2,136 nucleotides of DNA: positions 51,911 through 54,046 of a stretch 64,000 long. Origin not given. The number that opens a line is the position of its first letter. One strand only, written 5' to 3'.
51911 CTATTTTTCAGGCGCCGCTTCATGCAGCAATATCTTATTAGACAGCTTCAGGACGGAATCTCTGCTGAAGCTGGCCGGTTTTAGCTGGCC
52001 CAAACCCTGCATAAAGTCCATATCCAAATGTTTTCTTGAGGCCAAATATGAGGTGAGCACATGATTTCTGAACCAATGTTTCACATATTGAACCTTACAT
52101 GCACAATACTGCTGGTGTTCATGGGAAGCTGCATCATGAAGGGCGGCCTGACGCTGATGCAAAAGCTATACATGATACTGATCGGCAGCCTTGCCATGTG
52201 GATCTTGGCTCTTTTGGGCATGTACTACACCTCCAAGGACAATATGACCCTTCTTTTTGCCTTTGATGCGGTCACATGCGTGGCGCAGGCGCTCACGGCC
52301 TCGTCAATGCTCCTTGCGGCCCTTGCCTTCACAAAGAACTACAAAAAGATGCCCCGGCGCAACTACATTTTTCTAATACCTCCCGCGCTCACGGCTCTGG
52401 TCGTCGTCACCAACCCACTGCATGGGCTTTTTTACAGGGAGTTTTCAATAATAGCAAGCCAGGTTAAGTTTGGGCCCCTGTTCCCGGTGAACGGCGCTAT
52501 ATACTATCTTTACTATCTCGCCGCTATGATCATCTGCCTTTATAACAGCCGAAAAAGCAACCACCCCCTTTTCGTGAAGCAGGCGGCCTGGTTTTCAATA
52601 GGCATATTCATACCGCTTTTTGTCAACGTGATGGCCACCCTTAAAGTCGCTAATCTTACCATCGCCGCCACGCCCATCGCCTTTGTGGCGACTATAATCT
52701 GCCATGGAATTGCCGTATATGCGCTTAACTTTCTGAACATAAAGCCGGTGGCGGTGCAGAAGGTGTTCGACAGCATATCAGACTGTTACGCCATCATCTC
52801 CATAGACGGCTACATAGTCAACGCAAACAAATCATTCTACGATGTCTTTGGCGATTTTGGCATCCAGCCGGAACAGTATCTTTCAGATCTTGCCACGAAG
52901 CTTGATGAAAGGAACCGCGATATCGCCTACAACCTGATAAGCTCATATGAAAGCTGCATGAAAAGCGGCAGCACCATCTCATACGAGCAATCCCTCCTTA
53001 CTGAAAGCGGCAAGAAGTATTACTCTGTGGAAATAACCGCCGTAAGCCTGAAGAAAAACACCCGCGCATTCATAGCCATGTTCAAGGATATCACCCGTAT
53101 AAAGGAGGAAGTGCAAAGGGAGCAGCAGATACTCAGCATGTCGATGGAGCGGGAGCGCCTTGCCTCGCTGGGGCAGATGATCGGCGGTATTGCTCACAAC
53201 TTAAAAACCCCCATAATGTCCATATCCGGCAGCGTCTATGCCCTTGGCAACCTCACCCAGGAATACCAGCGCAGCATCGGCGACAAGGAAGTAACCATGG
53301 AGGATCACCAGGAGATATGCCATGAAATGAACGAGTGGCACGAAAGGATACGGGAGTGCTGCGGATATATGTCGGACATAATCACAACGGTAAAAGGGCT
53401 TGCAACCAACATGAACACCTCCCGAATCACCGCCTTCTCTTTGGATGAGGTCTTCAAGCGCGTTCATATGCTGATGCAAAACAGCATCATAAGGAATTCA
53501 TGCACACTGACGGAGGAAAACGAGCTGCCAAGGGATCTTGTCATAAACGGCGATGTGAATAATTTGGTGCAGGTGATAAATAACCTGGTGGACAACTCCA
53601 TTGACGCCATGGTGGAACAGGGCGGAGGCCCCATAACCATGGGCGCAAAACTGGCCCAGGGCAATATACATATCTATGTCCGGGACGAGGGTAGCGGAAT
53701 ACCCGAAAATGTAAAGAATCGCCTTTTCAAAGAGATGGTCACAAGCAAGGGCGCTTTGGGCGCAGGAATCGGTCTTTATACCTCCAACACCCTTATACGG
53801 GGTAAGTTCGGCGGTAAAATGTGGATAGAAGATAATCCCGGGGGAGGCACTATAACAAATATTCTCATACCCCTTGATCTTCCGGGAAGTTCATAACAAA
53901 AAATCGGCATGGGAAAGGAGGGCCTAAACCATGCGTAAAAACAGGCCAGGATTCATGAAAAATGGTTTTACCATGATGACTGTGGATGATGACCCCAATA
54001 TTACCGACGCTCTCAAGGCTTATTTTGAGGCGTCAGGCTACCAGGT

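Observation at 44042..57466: Compact NRPS biosynthetic gene cluster: PPTase, a C-A-T-C-A-T-R synthetase, an acyl ligase and an ACP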

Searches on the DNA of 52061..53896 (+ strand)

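Call 39: search_rna_families(sources=[L006, L007, L010, L018, L033, L085], threshold=gathering)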
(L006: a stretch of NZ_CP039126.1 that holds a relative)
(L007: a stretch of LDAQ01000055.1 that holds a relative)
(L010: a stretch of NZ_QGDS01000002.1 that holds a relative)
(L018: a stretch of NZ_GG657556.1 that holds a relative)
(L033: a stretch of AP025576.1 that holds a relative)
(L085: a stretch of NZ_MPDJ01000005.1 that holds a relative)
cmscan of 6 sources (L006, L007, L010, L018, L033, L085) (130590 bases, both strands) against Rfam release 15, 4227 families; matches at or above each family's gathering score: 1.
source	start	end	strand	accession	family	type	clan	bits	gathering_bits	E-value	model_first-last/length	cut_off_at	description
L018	17985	18243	-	RF00230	T-box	Cis-reg; leader;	-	118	93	3.7e-25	1-219/219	no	T-box leader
